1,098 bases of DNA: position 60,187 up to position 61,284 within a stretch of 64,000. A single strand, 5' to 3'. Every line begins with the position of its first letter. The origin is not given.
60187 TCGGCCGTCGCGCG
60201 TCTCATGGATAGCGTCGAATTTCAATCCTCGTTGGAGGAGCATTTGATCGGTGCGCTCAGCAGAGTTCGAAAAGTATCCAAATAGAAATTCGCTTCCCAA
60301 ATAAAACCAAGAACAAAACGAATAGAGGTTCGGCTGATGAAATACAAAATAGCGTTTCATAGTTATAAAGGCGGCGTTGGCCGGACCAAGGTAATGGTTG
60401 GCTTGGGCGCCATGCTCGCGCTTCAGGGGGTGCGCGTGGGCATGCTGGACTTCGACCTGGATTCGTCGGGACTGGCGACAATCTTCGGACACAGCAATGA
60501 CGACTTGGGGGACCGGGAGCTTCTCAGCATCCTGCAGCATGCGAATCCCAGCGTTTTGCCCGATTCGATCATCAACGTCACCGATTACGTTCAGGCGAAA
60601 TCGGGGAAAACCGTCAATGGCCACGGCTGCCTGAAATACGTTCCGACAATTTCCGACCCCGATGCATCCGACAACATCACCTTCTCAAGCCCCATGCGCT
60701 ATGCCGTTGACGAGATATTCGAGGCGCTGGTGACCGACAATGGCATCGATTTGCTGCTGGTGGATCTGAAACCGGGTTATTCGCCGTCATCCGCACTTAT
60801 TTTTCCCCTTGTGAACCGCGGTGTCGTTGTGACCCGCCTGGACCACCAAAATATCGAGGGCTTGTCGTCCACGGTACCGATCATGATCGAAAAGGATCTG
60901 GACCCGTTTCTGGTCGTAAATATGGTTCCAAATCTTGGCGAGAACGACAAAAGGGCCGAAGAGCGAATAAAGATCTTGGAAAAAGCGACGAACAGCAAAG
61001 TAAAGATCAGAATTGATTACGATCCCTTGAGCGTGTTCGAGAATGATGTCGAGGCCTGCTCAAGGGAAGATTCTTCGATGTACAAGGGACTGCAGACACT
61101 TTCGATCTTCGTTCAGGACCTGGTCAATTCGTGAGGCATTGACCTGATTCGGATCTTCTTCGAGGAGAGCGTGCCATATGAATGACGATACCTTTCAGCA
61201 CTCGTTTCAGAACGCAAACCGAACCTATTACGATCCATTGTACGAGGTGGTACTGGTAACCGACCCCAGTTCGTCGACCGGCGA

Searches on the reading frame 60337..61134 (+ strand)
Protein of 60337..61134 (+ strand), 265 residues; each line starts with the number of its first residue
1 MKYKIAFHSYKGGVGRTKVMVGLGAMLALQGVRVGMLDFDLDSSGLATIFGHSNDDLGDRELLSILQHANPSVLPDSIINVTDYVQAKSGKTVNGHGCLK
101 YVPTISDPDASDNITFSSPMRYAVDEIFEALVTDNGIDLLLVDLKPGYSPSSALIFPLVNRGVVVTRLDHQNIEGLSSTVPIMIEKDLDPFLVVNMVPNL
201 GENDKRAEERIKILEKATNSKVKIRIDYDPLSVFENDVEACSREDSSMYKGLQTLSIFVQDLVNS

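Call 3: search_protein_families(library=pfam, proteins=[window:60337-61134:+], max_evalue=0.1)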
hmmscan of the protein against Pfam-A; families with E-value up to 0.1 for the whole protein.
window:60337-61134:+ (265 aa): 5 families
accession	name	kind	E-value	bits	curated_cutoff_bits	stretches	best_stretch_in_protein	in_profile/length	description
PF10609.15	ParA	-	5.1e-10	39.6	27.1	1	2-231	3-206/246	NUBPL iron-transfer P-loop NTPase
PF01656.29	CbiA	-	3.4e-08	33.9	25.4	1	5-216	1-98/125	CobQ/CobB/MinD/ParA nucleotide binding domain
PF13614.12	AAA_31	-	1e-06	29.2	27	1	4-66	3-63/177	AAA domain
PF07015.17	VirC1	-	0.0013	18.6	24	1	5-40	4-39/231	VirC1 protein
PF09140.17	MipZ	-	0.024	14.4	20.7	1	5-56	3-54/262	ATPase MipZ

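Call 4: search_protein_families(library=padloc, proteins=[window:60337-61134:+], max_evalue=0.1)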
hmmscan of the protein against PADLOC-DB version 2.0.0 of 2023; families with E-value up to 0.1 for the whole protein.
window:60337-61134:+ (265 aa): 2 families
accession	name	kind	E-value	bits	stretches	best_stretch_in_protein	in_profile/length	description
PDLC04559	PDC-M28B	-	5.4e-09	33.6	1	4-49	130-175/438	-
PDLC04560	PDC-M28B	-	0.00029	18.3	1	4-69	16-80/327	-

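Call 5: search_protein_families(library=ncbifam, proteins=[window:60337-61134:+], max_evalue=0.1)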
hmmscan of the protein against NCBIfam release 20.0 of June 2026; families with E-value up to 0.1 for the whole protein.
window:60337-61134:+ (265 aa): 14 families
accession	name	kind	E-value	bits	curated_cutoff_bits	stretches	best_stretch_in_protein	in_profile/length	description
NF047398.1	AAA_KGGVGR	domain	2.2e-20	73.8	90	1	5-178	5-184/190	KGGVGR-motif variant AAA ATPase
NF041136.1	MrpORP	equivalog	3.2e-08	33.3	450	1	2-57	5-60/365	iron-sulfur cluster carrier protein MrpORP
NF008669.0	PRK11670.1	equivalog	6.5e-06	25.3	348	1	3-55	108-160/369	iron-sulfur cluster carrier protein ApbC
TIGR03453.1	partition_RepA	equivalog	4.2e-05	22.6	348.45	1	5-54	107-155/387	plasmid partitioning protein RepA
NF040564.1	SCO2523_fam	equivalog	4.8e-05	22.8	200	1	8-155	6-148/305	SCO2523 family variant P-loop protein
NF041546.1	ParA_partition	equivalog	5.6e-05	22.8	180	1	5-46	2-43/203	ParA family partition ATPase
TIGR01968.1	minD_bact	equivalog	0.00019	20.9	212.9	1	6-52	5-51/261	septum site-determining protein MinD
TIGR01969.1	minD_arch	subfamily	0.00021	20.5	201.75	1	5-58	3-56/251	cell division ATPase MinD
NF010423.0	PRK13849.1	equivalog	0.00027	20.4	313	1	5-40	4-39/231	conjugal transfer ATPase VirC1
NF010443.0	PRK13869.1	subfamily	0.0014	17.4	446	1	5-57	124-176/405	plasmid-partitioning protein RepA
TIGR03371.1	cellulose_yhjQ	equivalog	0.0019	17.8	157.85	1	5-42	4-41/246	cellulose biosynthesis protein BcsQ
NF010259.0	PRK13705.1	equivalog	0.018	14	725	1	5-50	109-153/388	plasmid-partitioning protein SopA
TIGR01007.1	eps_fam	subfamily_domain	0.034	13.7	108.05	1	5-67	20-82/204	polysaccharide biosynthesis tyrosine autokinase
NF008079.0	PRK10818.1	equivalog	0.079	12.3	508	0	5-52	5-52/270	septum site-determining protein MinD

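Call 46: search_protein_representatives(protein=window:60337-61134:+)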
Query: 265 residues. Proteins with E-value up to 0.001 (for the whole library): 1411; up to 1e-10: 62; up to 1e-30: 9. The best 150 are listed.
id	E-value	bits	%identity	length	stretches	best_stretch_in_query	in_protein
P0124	9.7e-170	579.0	100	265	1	1-265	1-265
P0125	6.1e-66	238.9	48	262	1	4-255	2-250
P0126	3.3e-57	210.3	46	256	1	4-255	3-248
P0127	1.3e-54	201.8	46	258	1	4-255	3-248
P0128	4.7e-52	193.5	40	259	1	4-255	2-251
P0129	1.7e-48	181.8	41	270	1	4-260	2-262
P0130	3.5e-39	151.3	37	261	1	4-254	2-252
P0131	1.5e-34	136.1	38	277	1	4-255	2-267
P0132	5.2e-32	127.8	39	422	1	36-229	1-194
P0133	3.1e-27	112.2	40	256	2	55-214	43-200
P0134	3.3e-25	105.5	35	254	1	6-236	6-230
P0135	1.2e-18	84.0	29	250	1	5-202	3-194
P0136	4.8e-18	82.1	35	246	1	5-221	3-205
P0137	6.4e-18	81.6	31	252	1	5-240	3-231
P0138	6.9e-17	78.3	26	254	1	5-255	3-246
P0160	1.1e-12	64.4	29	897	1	5-256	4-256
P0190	2.9e-10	56.5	31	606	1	3-256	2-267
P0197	4.6e-10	55.9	29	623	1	5-230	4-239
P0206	1.2e-09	54.5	31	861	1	5-206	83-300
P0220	3.3e-09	53.1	32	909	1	5-177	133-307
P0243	1.0e-08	51.4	32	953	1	5-206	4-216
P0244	1.1e-08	51.4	30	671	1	6-214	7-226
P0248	1.3e-08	51.1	29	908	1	5-209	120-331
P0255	1.8e-08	50.7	25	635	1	4-258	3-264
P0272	6.0e-08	49.0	27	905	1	5-217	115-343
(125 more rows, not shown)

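Call 75: search_solved_structures(query=A5, max_evalue=0.001)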
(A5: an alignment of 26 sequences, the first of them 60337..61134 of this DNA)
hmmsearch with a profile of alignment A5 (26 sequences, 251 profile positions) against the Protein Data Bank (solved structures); distinct sequences matched with E-value up to 0.001: 58.
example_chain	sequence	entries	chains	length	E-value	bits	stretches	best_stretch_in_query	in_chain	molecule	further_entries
4v03_A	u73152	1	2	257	1e-17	67.6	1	6-189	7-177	SITE-DETERMINING PROTEIN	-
3vx3_A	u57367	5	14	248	1.5e-16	63.8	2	3-55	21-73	ATPase involved in chromosome partitioning, ParA/MinD family, Mrp homolog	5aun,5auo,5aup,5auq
4v02_A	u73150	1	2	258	5.9e-16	61.8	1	6-189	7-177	SITE-DETERMINING PROTEIN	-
1hyq_A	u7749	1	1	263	7.2e-14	55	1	2-64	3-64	CELL DIVISION INHIBITOR (MIND-1)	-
3kb1_A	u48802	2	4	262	2e-13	53.6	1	4-66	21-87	Nucleotide-binding protein | Iron-sulfur cluster carrier protein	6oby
6iub_A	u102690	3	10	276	2.8e-13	53.1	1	2-209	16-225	SpoOJ regulator (Soj)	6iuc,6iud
1g3q_A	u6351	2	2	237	2e-12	50.3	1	2-163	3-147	CELL DIVISION INHIBITOR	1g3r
2ph1_A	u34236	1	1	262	5.3e-12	48.9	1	3-64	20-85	Nucleotide-binding protein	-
5j1j_A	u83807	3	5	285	9.7e-12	48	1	9-239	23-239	Site-determining protein | Transcriptional antiactivator FleN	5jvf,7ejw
8jmj_A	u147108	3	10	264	1.4e-11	47.5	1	2-209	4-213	SpoOJ regulator (Soj)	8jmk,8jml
1ion_A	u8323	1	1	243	2.3e-11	46.8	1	2-160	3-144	PROBABLE CELL DIVISION INHIBITOR MIND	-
6g2g_A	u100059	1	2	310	6.7e-11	45.3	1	3-55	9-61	Cytosolic Fe-S cluster assembly factor CFD1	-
8zkc_A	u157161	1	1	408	6.8e-11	45.3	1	3-55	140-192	Iron-sulfur cluster carrier protein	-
1wcv_1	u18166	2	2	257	1.3e-10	44.4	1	4-40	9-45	SEGREGATION PROTEIN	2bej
3q9l_A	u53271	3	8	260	3.7e-10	42.9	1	2-178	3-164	Septum site-determining protein minD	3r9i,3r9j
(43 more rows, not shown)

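Call 78: search_protein_families(library=ncbifam, alignment_id=A5, max_evalue=0.00001)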
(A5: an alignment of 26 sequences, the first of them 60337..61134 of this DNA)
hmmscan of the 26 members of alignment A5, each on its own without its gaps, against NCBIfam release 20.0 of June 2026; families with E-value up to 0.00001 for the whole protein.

A. member 1, window:60337-61134:+ (265 aa): 3 families
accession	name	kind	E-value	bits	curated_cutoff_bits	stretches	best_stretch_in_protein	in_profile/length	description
NF047398.1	AAA_KGGVGR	domain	2.2e-20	73.8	90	1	5-178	5-184/190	KGGVGR-motif variant AAA ATPase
NF041136.1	MrpORP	equivalog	3.2e-08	33.3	450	1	2-57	5-60/365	iron-sulfur cluster carrier protein MrpORP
NF008669.0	PRK11670.1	equivalog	6.5e-06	25.3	348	0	3-55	108-160/369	iron-sulfur cluster carrier protein ApbC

B. families by the number of members that match (of 26 scanned): 12 families
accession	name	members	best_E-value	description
NF047398.1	AAA_KGGVGR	26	7.4e-38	KGGVGR-motif variant AAA ATPase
TIGR01969.1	minD_arch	21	4.5e-17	cell division ATPase MinD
NF041136.1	MrpORP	19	4.8e-11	iron-sulfur cluster carrier protein MrpORP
TIGR01968.1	minD_bact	11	3.7e-13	septum site-determining protein MinD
NF041546.1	ParA_partition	11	9.5e-11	ParA family partition ATPase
TIGR03371.1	cellulose_yhjQ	9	3.1e-08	cellulose biosynthesis protein BcsQ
NF008079.0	PRK10818.1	9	5.1e-08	septum site-determining protein MinD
NF008669.0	PRK11670.1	8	1.2e-06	iron-sulfur cluster carrier protein ApbC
NF040564.1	SCO2523_fam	6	7e-08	SCO2523 family variant P-loop protein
NF010423.0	PRK13849.1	4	9.9e-07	conjugal transfer ATPase VirC1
TIGR03018.1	pepcterm_TyrKin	3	2.1e-07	XrtA-associated tyrosine autokinase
TIGR03453.1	partition_RepA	1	4.7e-08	plasmid partitioning protein RepA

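Call 79: search_protein_families(library=pfam, proteins=[P0160, P0243, P0206, P0220, P0248, P0272, P0190, P0197, P0244, P0255], max_evalue=0.001)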
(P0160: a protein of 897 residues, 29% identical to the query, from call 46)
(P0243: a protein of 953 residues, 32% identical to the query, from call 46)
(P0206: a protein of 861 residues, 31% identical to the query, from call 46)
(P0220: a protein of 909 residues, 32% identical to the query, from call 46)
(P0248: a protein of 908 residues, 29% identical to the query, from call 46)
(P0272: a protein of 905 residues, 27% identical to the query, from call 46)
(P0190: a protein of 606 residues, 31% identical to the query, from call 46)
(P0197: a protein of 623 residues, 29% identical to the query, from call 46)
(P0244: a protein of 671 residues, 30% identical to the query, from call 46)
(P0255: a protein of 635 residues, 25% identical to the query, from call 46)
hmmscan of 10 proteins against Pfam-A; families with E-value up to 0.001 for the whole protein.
P0160 (897 aa): 11 families
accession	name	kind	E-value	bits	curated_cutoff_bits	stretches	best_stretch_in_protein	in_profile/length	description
PF13414.12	TPR_11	-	7e-14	51.7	26.8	0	465-492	11-38/42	TPR repeat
PF13614.12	AAA_31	-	4.3e-11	43.5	27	1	1-187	1-170/177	AAA domain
PF06552.18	TOM20_plant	-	9.8e-11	42.2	20.6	0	613-715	23-126/187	Plant specific mitochondrial import receptor subunit TOM20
PF13431.12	TPR_17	-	2.1e-09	37.3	24.4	0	288-319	1-32/34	Tetratricopeptide repeat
PF01656.29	CbiA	-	2.7e-09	37.5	25.4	1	5-233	2-116/125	CobQ/CobB/MinD/ParA nucleotide binding domain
PF07719.23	TPR_2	-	3.7e-07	30.2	27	0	301-330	2-31/34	Tetratricopeptide repeat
PF20308.4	TPR-S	-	7.3e-05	23.7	27.6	0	447-528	24-93/102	Tetratricopeptide Repeats-Sensor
PF23914.1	TPR_CcmH_CycH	-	7.7e-05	23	42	0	287-333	108-154/158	Cytochrome c-type biogenesis protein H TPR domain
PF10609.15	ParA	-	9.6e-05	22.3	27.1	1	4-54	6-56/246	NUBPL iron-transfer P-loop NTPase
PF07015.17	VirC1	-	0.00047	20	24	0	1-42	1-42/231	VirC1 protein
PF13181.12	TPR_8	-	0.00068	20.1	25.7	0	305-330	6-31/34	Tetratricopeptide repeat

P0243 (953 aa): 9 families
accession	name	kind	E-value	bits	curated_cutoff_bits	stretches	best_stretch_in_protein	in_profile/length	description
PF13431.12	TPR_17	-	2.1e-29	99.7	24.4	0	704-735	1-32/34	Tetratricopeptide repeat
PF13414.12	TPR_11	-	8.1e-19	67.5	26.8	0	699-730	11-42/42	TPR repeat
PF06552.18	TOM20_plant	-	2.7e-14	53.8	20.6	1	527-621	12-107/187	Plant specific mitochondrial import receptor subunit TOM20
PF13614.12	AAA_31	-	3.3e-09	37.4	27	1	2-40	2-40/177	AAA domain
PF01656.29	CbiA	-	1e-07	32.4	25.4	1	5-197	2-69/125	CobQ/CobB/MinD/ParA nucleotide binding domain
PF20308.4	TPR-S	-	8.3e-06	26.8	27.6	0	479-581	3-90/102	Tetratricopeptide Repeats-Sensor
PF07015.17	VirC1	-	8.3e-06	25.7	24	0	2-42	2-42/231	VirC1 protein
PF25195.1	DPC2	-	3.3e-05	24.7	70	0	549-625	22-100/105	Diatom pyrenoid component 2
PF10609.15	ParA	-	0.00039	20.3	27.1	1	3-44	5-46/246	NUBPL iron-transfer P-loop NTPase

P0206 (861 aa): 4 families
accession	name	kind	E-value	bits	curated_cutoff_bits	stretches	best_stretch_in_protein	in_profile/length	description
PF13614.12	AAA_31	-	4.4e-07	30.5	27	1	81-121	2-42/177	AAA domain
PF10609.15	ParA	-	1.4e-06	28.3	27.1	1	81-135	4-58/246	NUBPL iron-transfer P-loop NTPase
PF01656.29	CbiA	-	2.1e-06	28.1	25.4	1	85-241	3-54/125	CobQ/CobB/MinD/ParA nucleotide binding domain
PF07015.17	VirC1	-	1e-05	25.4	24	1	81-122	2-43/231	VirC1 protein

P0220 (909 aa): 4 families
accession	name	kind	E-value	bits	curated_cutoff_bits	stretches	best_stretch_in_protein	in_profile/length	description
PF13614.12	AAA_31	-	6.4e-08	33.2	27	1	132-316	3-167/177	AAA domain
PF01656.29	CbiA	-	1.2e-07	32.2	25.4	1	134-380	2-124/125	CobQ/CobB/MinD/ParA nucleotide binding domain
PF07015.17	VirC1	-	2.4e-05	24.2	24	1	132-172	3-43/231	VirC1 protein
PF10609.15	ParA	-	0.00013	21.9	27.1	1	133-180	6-53/246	NUBPL iron-transfer P-loop NTPase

P0248 (908 aa): 5 families
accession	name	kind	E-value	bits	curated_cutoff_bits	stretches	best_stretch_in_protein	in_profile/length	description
PF10609.15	ParA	-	3e-08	33.8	27.1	1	119-173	5-59/246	NUBPL iron-transfer P-loop NTPase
PF01656.29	CbiA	-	1e-07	32.4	25.4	1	121-280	2-83/125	CobQ/CobB/MinD/ParA nucleotide binding domain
PF13614.12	AAA_31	-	6.7e-07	29.8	27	1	119-157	3-41/177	AAA domain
PF02374.21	ArsA_ATPase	-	3.2e-05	23.7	24.3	1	122-172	5-54/305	Anion-transporting ATPase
PF09140.17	MipZ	-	0.00093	19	20.7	0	121-169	4-52/262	ATPase MipZ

P0272 (905 aa): 4 families
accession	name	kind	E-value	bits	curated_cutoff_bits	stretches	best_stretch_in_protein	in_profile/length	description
PF13614.12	AAA_31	-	4.8e-09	36.8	27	1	113-212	2-101/177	AAA domain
PF01656.29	CbiA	-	1.1e-07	32.3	25.4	1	115-288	1-85/125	CobQ/CobB/MinD/ParA nucleotide binding domain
PF10609.15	ParA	-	3.2e-07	30.5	27.1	1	112-170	3-61/246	NUBPL iron-transfer P-loop NTPase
PF07015.17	VirC1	-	0.00014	21.8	24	1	113-154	2-43/231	VirC1 protein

P0190 (606 aa): 8 families
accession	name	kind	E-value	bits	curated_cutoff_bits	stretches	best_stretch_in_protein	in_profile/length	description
PF25064.1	ARM_TT21_5th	-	2.2e-07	31.6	27.8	0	497-553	46-102/117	TT21 fifth ARM repeats domain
PF13614.12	AAA_31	-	6.6e-07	29.9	27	1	3-40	3-40/177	AAA domain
PF01656.29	CbiA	-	9.5e-07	29.3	25.4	1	5-135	2-54/125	CobQ/CobB/MinD/ParA nucleotide binding domain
PF07719.23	TPR_2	-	8.2e-06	26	27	0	318-343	4-29/34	Tetratricopeptide repeat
PF10609.15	ParA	-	1.2e-05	25.3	27.1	1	4-56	6-58/246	NUBPL iron-transfer P-loop NTPase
PF07015.17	VirC1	-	0.00011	22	24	1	1-42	1-42/231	VirC1 protein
PF14559.12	TPR_19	-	0.00016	22.3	25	0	429-479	4-50/68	Tetratricopeptide repeat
PF13428.12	TPR_14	-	0.00022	22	23.5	0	318-354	4-40/44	Tetratricopeptide repeat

P0197 (623 aa): 5 families
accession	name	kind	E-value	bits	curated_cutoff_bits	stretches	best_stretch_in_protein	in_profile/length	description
PF01656.29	CbiA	-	2.1e-08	34.6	25.4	1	5-192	2-86/125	CobQ/CobB/MinD/ParA nucleotide binding domain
PF13614.12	AAA_31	-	1.2e-07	32.3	27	1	1-42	1-42/177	AAA domain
PF07015.17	VirC1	-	7.2e-06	25.9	24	1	1-87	1-87/231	VirC1 protein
PF13431.12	TPR_17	-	7.1e-05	23.2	24.4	0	297-328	1-32/34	Tetratricopeptide repeat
PF13414.12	TPR_11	-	9.2e-05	22.5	26.8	0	503-532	12-41/42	TPR repeat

P0244 (671 aa): 17 families
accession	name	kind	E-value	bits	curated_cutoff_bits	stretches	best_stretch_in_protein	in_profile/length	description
PF13428.12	TPR_14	-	1e-13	50.9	23.5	1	491-532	2-43/44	Tetratricopeptide repeat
PF14559.12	TPR_19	-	2.7e-13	50.4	25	2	470-531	5-66/68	Tetratricopeptide repeat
PF13181.12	TPR_8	-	6.6e-11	41.9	25.7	0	491-522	2-33/34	Tetratricopeptide repeat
PF23914.1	TPR_CcmH_CycH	-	2e-10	41.1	42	2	470-555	64-152/158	Cytochrome c-type biogenesis protein H TPR domain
PF13432.12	TPR_16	-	5.9e-09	36.6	32.7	2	470-524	11-65/65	Tetratricopeptide repeat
PF23241.1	HAT_PRP39_C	-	5.2e-08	33.5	33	0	364-455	37-127/139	PRP39 C-terminal HAT repeat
PF13431.12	TPR_17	-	1e-07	32.1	24.4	0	512-535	1-24/34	Tetratricopeptide repeat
PF25474.1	TPR_TmcB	-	1.3e-07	32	27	0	404-447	72-115/125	TmcB, TPR repeats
PF13614.12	AAA_31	-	6.6e-07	29.9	27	1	7-42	5-40/177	AAA domain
PF01656.29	CbiA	-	7.8e-07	29.5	25.4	1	8-48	3-43/125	CobQ/CobB/MinD/ParA nucleotide binding domain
PF00515.34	TPR_1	-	2.4e-06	27.5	27.8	0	399-419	14-34/34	Tetratricopeptide repeat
PF13176.12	TPR_7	-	2.6e-06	27.5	27.9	0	492-524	1-35/36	Tetratricopeptide repeat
PF13424.12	TPR_12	-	4.4e-05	24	30.1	0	473-520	27-75/77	Tetratricopeptide repeat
PF07719.23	TPR_2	-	5.3e-05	23.5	27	0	490-523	1-34/34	Tetratricopeptide repeat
PF23240.1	HAT_PRP39_N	-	0.0001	22.9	27.7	0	399-484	61-153/168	PRP39 N-terminal HAT repeat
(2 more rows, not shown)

P0255 (635 aa): 19 families
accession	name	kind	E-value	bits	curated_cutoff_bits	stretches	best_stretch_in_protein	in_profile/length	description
PF07719.23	TPR_2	-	1e-14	53.8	27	0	308-339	2-33/34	Tetratricopeptide repeat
PF13614.12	AAA_31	-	9.8e-12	45.6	27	1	3-188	3-166/177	AAA domain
PF00515.34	TPR_1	-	2e-11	43.6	27.8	0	317-339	11-33/34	Tetratricopeptide repeat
PF13432.12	TPR_16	-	7.9e-11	42.6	32.7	1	277-340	1-64/65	Tetratricopeptide repeat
PF13424.12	TPR_12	-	1.5e-09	38.4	30.1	0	310-369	6-73/77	Tetratricopeptide repeat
PF13181.12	TPR_8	-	3.3e-09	36.6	25.7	0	309-339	3-33/34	Tetratricopeptide repeat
PF13431.12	TPR_17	-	5.1e-09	36.1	24.4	0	330-360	2-32/34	Tetratricopeptide repeat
PF13428.12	TPR_14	-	1.3e-08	35.1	23.5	0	307-346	1-40/44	Tetratricopeptide repeat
PF14559.12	TPR_19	-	1.5e-07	32.1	25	1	320-379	4-63/68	Tetratricopeptide repeat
PF13176.12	TPR_7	-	2.4e-07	30.7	27.9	0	316-338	8-30/36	Tetratricopeptide repeat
PF13371.12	TPR_9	-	9.1e-06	26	35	0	303-342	25-64/73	Tetratricopeptide repeat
PF07015.17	VirC1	-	2.2e-05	24.4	24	1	1-43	1-43/231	VirC1 protein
PF12895.13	ANAPC3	-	3.1e-05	24.6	27.2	0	360-432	8-81/82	Anaphase-promoting complex, cyclosome, subunit 3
PF23914.1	TPR_CcmH_CycH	-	4.5e-05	23.8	42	0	297-367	40-109/158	Cytochrome c-type biogenesis protein H TPR domain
PF12968.13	DUF3856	-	4.6e-05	23.9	27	0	352-480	20-140/143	Domain of Unknown Function (DUF3856)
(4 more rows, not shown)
